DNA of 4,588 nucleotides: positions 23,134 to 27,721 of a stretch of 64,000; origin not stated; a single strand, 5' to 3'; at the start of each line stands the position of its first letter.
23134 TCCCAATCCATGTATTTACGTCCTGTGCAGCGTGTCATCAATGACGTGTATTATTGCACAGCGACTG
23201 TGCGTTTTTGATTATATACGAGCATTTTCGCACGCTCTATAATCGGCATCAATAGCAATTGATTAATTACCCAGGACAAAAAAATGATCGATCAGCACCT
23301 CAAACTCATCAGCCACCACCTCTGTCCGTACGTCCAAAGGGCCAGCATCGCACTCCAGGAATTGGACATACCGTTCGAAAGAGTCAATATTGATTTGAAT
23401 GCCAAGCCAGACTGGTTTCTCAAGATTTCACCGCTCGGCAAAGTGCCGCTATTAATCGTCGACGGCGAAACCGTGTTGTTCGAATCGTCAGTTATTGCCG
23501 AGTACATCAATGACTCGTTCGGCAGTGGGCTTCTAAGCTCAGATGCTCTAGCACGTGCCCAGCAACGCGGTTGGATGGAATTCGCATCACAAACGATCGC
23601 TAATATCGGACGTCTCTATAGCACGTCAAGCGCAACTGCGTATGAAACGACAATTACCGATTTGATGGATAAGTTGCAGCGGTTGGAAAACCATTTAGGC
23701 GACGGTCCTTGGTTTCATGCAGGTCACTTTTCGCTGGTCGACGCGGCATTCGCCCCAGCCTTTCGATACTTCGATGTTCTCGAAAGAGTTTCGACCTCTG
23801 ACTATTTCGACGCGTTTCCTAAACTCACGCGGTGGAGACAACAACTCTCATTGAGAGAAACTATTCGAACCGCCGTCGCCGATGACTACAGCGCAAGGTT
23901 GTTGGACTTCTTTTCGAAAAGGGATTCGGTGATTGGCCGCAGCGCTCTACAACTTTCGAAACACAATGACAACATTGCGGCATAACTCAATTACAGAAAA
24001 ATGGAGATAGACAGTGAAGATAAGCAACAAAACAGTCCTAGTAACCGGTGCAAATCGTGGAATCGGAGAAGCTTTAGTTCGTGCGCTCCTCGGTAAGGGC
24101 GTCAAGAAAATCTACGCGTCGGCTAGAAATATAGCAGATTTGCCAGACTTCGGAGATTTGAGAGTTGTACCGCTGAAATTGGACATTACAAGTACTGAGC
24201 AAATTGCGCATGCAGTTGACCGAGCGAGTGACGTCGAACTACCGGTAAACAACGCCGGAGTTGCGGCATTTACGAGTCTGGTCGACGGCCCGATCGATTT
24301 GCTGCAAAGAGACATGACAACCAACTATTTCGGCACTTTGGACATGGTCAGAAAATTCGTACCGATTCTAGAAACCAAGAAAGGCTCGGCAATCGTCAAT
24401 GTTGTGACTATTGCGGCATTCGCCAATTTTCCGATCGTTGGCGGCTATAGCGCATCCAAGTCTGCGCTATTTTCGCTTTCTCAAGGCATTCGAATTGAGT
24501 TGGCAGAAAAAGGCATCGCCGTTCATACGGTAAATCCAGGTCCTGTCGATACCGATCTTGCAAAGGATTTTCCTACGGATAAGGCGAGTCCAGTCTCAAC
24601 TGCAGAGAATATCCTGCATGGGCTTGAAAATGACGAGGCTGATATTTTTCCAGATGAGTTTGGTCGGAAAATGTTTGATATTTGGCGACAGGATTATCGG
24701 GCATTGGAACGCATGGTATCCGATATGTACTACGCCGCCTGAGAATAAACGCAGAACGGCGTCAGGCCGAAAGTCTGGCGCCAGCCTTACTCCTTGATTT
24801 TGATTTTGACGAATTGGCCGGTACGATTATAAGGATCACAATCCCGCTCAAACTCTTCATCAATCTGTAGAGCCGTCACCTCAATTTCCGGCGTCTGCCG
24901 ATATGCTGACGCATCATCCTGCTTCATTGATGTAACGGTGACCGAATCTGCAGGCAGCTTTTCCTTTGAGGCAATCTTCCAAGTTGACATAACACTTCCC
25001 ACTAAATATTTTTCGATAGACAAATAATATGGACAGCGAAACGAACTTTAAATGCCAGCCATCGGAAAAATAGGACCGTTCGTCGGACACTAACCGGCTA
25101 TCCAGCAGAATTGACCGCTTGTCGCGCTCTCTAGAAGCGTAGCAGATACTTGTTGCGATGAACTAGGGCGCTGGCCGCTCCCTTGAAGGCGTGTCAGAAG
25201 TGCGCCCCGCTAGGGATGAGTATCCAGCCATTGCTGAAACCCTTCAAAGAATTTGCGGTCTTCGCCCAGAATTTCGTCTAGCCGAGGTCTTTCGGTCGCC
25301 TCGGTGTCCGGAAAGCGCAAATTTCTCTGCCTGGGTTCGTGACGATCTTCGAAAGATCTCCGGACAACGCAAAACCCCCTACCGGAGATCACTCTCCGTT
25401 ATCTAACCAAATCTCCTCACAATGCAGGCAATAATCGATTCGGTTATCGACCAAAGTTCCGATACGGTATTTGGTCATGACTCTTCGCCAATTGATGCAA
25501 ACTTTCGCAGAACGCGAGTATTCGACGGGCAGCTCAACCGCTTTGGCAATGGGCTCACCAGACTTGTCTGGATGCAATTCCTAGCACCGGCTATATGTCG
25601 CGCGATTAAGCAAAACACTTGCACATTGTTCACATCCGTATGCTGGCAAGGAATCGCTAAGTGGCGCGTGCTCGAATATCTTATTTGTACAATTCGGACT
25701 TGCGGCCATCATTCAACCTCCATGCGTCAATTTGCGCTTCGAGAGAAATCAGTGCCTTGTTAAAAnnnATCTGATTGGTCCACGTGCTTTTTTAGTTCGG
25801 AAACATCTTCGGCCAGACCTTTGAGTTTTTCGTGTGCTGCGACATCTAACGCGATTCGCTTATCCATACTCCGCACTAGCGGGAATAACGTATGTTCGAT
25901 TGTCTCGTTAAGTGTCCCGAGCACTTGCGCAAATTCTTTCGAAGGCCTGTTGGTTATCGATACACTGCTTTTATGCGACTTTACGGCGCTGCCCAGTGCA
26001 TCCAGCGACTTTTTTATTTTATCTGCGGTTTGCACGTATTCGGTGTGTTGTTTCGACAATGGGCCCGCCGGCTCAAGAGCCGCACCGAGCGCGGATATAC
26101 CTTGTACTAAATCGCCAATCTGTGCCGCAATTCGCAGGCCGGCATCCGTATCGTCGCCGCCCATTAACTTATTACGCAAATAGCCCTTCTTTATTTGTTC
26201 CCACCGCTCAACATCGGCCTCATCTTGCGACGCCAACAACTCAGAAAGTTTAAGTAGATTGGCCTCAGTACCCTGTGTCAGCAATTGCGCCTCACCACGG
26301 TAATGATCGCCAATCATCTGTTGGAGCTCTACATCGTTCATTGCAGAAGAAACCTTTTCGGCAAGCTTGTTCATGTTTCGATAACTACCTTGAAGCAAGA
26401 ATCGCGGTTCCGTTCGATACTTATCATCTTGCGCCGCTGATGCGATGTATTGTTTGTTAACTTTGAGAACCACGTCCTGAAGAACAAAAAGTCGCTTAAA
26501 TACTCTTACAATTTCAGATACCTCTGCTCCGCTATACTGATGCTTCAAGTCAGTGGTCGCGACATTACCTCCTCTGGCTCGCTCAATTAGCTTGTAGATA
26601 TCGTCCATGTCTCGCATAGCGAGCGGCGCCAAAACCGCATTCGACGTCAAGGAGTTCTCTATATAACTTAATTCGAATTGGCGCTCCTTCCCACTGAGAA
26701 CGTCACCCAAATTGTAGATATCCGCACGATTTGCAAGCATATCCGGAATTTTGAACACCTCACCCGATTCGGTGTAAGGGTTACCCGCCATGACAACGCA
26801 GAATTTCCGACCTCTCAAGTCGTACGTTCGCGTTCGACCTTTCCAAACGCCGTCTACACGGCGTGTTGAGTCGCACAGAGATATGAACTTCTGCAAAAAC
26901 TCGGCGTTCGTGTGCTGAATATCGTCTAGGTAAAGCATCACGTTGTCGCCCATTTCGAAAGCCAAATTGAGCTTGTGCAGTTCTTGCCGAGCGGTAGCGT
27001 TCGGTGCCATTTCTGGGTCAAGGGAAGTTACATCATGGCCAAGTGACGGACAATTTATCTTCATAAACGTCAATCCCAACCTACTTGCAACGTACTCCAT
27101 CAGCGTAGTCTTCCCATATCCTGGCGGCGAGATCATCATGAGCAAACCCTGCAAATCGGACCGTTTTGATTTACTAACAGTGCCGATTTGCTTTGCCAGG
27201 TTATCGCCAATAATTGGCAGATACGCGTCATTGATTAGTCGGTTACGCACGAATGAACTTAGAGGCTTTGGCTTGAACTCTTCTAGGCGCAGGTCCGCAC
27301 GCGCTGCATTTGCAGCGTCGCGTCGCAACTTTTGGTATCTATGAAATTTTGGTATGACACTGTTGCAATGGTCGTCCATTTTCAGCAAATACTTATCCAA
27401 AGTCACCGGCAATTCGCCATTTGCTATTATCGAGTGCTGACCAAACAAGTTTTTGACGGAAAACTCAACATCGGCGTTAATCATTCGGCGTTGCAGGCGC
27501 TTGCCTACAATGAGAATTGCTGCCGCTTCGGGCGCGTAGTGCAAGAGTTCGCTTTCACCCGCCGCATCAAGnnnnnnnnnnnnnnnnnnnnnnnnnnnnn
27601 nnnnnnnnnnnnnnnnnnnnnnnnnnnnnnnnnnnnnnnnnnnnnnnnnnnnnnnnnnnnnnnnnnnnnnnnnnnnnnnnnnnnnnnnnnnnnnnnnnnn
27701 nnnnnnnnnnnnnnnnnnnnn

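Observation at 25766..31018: Giant 1750-aa ATPase with a single AAA+ core near residue 1300 and a Walker B that reads LYLDDIQ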

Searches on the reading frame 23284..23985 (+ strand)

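Call 79: search_protein_families(library=pfam, proteins=[window:23284-23985:+], max_evalue=0.001)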
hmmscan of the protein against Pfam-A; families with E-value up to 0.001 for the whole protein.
window:23284-23985:+ (233 aa): 6 families
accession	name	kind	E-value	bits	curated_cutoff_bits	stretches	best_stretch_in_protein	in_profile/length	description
PF13417.12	GST_N_3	-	3.1e-19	69.5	22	1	8-79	1-71/75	Glutathione S-transferase, N-terminal domain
PF13409.12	GST_N_2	-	9.5e-19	68.2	25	1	14-77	2-69/70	Glutathione S-transferase, N-terminal domain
PF02798.26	GST_N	-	8.1e-15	55.4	20.9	1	6-76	3-75/76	Glutathione S-transferase, N-terminal domain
PF13410.11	GST_C_2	-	2.6e-11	43.9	24.9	1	119-186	3-68/69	Glutathione S-transferase, C-terminal domain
PF00043.30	GST_C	-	1.9e-09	38.1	20.7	1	110-190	14-91/93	Glutathione S-transferase, C-terminal domain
PF14497.11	GST_C_3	-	4.3e-05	24.1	21.6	1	125-195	29-98/104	Glutathione S-transferase, C-terminal domain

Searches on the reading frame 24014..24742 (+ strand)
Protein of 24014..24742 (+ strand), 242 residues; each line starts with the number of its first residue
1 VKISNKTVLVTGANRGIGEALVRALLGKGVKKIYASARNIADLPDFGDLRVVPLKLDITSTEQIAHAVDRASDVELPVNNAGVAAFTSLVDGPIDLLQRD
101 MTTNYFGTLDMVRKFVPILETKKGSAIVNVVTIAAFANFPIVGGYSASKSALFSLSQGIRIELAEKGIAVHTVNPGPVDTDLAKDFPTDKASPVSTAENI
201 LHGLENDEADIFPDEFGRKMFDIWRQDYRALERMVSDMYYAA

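Call 79: search_protein_families(library=pfam, proteins=[window:24014-24742:+], max_evalue=0.001)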
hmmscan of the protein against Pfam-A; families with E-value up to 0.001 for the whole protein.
window:24014-24742:+ (242 aa): 6 families
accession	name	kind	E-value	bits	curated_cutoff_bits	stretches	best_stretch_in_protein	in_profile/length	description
PF00106.31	adh_short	-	4.8e-35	121.2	26.6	1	6-189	1-193/195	short chain dehydrogenase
PF13561.12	adh_short_C2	-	4e-23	82.7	27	1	12-191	1-189/236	Enoyl-(Acyl carrier protein) reductase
PF23441.1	SDR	-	7.3e-07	29.3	27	0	96-192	114-208/258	SDR-like rossmann domain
PF08659.16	KR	-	6.8e-06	26.5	22.6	1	7-155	2-159/180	KR domain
PF13460.12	NAD_binding_10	-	3e-05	24.4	27.2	1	12-71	1-61/184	NAD(P)H-binding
PF01370.27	Epimerase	-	0.00063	19.7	20.9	1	8-100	1-91/240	NAD dependent epimerase/dehydratase family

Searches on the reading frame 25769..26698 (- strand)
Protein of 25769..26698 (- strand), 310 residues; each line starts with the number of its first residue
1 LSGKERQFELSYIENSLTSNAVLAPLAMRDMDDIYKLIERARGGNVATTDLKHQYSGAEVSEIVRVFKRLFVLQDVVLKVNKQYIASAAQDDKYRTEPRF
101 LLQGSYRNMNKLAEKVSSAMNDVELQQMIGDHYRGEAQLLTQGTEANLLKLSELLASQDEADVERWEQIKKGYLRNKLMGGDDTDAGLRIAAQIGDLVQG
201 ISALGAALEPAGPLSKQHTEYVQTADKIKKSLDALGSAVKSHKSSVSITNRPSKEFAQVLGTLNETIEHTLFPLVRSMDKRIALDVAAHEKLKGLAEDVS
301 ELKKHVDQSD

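Call 90: search_protein_families(library=pfam, proteins=[window:25769-26698:-], max_evalue=1)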
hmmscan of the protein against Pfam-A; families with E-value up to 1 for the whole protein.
window:25769-26698:- (310 aa): 0 families

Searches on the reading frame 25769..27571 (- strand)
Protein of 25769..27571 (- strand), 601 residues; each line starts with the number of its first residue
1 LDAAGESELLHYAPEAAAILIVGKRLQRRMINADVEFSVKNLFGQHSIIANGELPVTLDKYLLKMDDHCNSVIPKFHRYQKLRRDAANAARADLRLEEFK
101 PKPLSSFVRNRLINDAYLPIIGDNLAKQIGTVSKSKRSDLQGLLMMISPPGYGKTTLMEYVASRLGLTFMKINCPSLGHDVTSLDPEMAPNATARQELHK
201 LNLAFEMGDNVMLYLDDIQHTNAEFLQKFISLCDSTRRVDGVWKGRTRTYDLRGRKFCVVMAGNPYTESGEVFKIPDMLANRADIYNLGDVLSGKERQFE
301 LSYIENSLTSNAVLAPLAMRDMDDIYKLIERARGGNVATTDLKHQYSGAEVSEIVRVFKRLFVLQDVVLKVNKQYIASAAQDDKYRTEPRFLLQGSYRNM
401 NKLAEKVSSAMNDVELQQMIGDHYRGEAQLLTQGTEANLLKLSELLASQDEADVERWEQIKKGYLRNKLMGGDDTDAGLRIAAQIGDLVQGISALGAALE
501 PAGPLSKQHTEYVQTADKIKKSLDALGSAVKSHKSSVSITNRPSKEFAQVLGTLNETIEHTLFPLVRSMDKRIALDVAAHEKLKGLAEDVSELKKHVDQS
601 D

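Call 33: predict_structure(alignment_id=A2)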
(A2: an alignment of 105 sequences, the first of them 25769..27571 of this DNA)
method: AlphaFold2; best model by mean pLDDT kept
length: 601 residues; sequences in the alignment: 105
mean_pLDDT: 76.2   pTM: 0.48
mean pLDDT of the five models: 76.2, 75.8, 73.2, 72.2, 71.4
residues with pLDDT >= 90: 140; 70-90: 276; 50-70: 121; < 50: 64
segments of 3 or more residues with pLDDT < 50: 101-105, 131-144, 147-150, 276-292, 499-506, 533-543
pLDDT, mean of each block of 10 residues (from residue 1): 70 77 69 76 82 85 88 91 87 65 50 61 58 44 47 66 79 88 90 92 85 85 81 66 81 71 62 49 42 66 83 88 91 92 92 97 94 81 83 82 92 95 91 90 93 96 88 61 69 63 47 64 68 44 66 79 77 83 88 82 48
secondary structure, 60 per line:
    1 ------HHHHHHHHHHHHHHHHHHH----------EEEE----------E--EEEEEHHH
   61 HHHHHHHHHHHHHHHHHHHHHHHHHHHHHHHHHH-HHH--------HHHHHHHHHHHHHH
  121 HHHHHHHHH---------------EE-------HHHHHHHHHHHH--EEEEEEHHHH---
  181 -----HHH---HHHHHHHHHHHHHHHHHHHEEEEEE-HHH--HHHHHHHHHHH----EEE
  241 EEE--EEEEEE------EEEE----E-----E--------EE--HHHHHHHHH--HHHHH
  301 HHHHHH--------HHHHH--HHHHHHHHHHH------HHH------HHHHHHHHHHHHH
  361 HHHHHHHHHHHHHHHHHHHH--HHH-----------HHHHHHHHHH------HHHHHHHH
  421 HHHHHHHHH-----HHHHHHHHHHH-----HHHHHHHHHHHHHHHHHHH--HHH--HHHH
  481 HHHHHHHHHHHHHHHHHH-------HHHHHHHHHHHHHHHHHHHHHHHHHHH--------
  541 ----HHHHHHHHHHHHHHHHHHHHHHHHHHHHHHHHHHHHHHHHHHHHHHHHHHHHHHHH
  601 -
elements in order: H7-25 E36-39 E53-57 H58-94 H107-129 H154-165 E168-173 H174-177 H192-210 E211-216 H223-233 E238-243 E246-251 E258-261 H285-293 H296-306 H315-319 H322-332 H348-380 H397-406 H413-429 H435-445 H451-469 H477-498 H506-532 H545-600
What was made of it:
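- The P-loop and arginine-finger segments have low pLDDT in the model (call 33).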

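Call 37: find_related_loci(query=A2, collection=genome_contigs, flank=10000)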
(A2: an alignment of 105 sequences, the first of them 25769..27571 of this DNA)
Query A2 (601 aa) in genome_contigs; peptide patterns used: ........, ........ (x = any residue, [..] = any of these).
600 stretches matched a pattern (row limit reached: there are more); 594 encode a relative of the query (tblastn E <= 1e-3); the best 80 are kept; 80 distinct loci.
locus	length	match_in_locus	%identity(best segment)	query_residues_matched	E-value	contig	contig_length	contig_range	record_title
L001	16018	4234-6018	69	1-595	0e+0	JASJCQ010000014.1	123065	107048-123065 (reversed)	MAG: Woeseiaceae bacterium isolate MO_167.B29 MO_167.c_122, whole genome shotgun sequence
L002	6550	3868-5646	68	4-595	0e+0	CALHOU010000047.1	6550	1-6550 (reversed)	MAG: uncultured Granulosicoccaceae bacterium isolate R3_Bin_Bin_131_1 genome assembly, contig: c_000000285058, whole gen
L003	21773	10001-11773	62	7-593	0e+0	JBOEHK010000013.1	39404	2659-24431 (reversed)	MAG: Cellvibrionaceae bacterium isolate PBSgam9 PBS13d_contig_374, whole genome shotgun sequence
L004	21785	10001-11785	61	1-597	0e+0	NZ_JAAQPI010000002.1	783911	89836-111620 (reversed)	Pseudomaricurvus alkylphenolicus strain KCTC 32386 Scaffold2_1, whole genome shotgun sequence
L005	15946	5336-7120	60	9-599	0e+0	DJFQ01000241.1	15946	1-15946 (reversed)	MAG TPA_asm: Marinagarivorans sp. UBA5868 UBA5868_contig_59108, whole genome shotgun sequence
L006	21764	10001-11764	59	8-597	0e+0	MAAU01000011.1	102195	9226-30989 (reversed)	Gammaproteobacteria bacterium 54_18_T64 BD02T64_scaffold_232, whole genome shotgun sequence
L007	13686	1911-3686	59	7-597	0e+0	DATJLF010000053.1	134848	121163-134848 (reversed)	MAG TPA_asm: Cellvibrio sp. isolate SMAG_U15612 k141_281305, whole genome shotgun sequence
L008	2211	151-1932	59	5-594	0e+0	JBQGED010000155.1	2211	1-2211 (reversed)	MAG: Sphingobacterium griseoflavum isolate FBaNitRs1_23 FBaNitRs1_contig155, whole genome shotgun sequence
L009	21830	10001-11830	59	9-599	0e+0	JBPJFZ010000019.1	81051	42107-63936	Oleiphilaceae bacterium J1-3 NODE_19_length_81051_cov_40.9269, whole genome shotgun sequence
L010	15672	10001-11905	57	1-596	0e+0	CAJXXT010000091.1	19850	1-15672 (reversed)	MAG TPA_asm: uncultured Gammaproteobacteria bacterium isolate SRR3580189_bin.11_MetaBAT_v2.12.1_MAG genome assembly, con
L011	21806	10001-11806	58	12-598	0e+0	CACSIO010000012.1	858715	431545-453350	BD1-7 clade bacterium isolate SB11_3 genome assembly, contig: SB11_3_contig_2, whole genome shotgun sequence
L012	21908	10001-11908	57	4-595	0e+0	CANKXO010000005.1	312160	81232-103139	uncultured Pseudomonadales bacterium isolate 2-516-G.fasta genome assembly, contig: NODE_5, whole genome shotgun sequenc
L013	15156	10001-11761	58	7-594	0e+0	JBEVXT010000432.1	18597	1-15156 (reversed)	MAG: Sedimenticola sp. isolate 1_1 TCF1 c_000000000148, whole genome shotgun sequence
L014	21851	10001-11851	56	1-597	0e+0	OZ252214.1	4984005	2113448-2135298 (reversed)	MAG: Cellvibrionaceae bacterium isolate 55a8bffa-a2ad-4596-9e63-39a54d4c2177 genome assembly, chromosome: 1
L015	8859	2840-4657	57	6-597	0e+0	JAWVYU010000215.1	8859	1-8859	MAG: Ketobacteraceae bacterium isolate HN14.bin.11 k141_605610_length_8859_cov_10.9989, whole genome shotgun sequence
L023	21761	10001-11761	55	1-595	0e+0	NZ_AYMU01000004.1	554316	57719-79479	Pseudomonas sp. PH1b Contig4, whole genome shotgun sequence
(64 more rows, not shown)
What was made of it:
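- Tried and rejected: The nearest relatives are Woeseiaceae MAGs (call 37).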

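Call 45: search_solved_structures(query=A2, max_evalue=1, show_alignments=4)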
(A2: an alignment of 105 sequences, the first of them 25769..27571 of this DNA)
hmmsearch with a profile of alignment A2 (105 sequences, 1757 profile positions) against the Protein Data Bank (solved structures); distinct sequences matched with E-value up to 1: 54.
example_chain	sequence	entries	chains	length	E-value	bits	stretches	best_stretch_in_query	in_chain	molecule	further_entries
9dx3_A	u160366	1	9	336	0.032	14.6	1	1291-1332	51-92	Holliday junction branch migration complex subunit RuvB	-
9dx4_A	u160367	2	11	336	0.034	14.5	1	1291-1332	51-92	Holliday junction branch migration complex subunit RuvB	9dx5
6oaa_B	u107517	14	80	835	0.05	14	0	1299-1332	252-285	Cell division control protein 48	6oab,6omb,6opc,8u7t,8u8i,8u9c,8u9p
6oa9_A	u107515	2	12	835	0.05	13.9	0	1299-1332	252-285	Cell division control protein 48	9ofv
8dar_A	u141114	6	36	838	0.05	13.9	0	1299-1332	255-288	Cell division control protein 48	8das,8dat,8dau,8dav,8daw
9bji_A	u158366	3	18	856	0.061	13.7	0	1299-1331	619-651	Nuclear valosin-containing protein-like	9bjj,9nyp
6b5c_A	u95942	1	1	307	0.23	11.8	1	1297-1332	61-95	Katanin p60 ATPase-containing subunit A-like 1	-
35zv_J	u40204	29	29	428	0.23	11.7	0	1299-1337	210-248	26S proteasome regulatory subunit 6B homolog | 26S protease regulatory subunit 6B homolog | RPT3 isoform 1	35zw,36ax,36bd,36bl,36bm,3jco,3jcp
7wub_C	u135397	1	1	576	0.37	11.1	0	1299-1332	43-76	Transitional endoplasmic reticulum ATPase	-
7wub_D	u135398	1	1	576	0.37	11.1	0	1299-1332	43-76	Transitional endoplasmic reticulum ATPase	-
6chs_H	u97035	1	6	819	0.37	11.1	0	1299-1332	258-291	Putative cell division control protein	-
7swl_A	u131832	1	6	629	0.39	11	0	1265-1331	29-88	Rix7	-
6mck_A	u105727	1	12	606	0.41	10.9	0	1299-1332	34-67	Transitional endoplasmic reticulum ATPase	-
5vc7_A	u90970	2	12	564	0.45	10.8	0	1300-1331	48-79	VCP-like ATPase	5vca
2x8a_A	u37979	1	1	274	0.47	10.7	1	1299-1331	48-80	NUCLEAR VALOSIN-CONTAINING PROTEIN-LIKE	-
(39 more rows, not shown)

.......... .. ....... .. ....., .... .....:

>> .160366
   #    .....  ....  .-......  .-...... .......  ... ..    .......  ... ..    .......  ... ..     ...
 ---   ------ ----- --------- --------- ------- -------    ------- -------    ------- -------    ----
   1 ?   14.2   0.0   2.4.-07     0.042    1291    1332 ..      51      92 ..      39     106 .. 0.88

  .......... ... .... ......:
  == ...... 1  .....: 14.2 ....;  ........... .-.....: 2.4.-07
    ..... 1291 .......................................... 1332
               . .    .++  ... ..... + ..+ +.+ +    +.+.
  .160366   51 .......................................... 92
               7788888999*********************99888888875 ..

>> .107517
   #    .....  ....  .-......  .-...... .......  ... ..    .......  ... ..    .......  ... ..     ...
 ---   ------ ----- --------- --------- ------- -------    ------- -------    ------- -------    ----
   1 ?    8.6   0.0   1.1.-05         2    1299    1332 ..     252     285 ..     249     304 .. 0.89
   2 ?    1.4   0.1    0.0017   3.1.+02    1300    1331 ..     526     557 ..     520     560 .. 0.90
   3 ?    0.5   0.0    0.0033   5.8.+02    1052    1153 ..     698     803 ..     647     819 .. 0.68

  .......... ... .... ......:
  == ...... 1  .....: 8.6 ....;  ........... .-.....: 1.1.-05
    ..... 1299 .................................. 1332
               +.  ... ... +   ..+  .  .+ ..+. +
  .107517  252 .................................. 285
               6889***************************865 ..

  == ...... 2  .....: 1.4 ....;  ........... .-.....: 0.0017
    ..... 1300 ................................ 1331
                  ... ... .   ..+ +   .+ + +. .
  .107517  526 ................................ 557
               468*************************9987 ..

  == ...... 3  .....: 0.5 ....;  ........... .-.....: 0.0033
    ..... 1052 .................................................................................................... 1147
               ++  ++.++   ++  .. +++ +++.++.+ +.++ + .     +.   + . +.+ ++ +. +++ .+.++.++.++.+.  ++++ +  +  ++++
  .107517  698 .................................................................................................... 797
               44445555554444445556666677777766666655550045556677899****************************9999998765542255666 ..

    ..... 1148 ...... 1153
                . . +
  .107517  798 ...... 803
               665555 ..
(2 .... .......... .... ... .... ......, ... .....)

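Call 79: search_protein_families(library=pfam, proteins=[L023:11991-12680:+, L023:12824-14041:+, L004:11892-12440:+, L004:12473-13414:+], max_evalue=0.001)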
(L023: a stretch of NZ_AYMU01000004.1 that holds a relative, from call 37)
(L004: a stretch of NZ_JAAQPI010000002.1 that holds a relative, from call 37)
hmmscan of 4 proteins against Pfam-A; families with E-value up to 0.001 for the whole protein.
L023:11991-12680:+ (229 aa): 2 families
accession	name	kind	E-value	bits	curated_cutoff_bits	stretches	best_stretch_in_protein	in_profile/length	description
PF13091.12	PLDc_2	-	3.1e-31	108.4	27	1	103-223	4-132/132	PLD-like domain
PF07894.18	SACK1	-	9.8e-06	25.7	21.4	0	171-224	218-270/274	Scaffolding anchor of CK1 domain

L023:12824-14041:+ (405 aa): 0 families

L004:11892-12440:+ (182 aa): 2 families
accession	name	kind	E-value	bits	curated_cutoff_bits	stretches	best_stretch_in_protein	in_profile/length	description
PF13453.11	Zn_ribbon_TFIIB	-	1.5e-06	27.9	22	0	2-34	1-31/41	Transcription factor zinc-finger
PF04981.18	NMD3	-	0.00079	19.4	24.9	0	68-139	14-80/243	NMD3 family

L004:12473-13414:+ (313 aa): 1 family
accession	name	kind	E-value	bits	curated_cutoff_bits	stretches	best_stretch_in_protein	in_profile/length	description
PF05661.17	DUF808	-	1.2e-116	389.5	28.4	1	4-299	1-301/302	Protein of unknown function (DUF808)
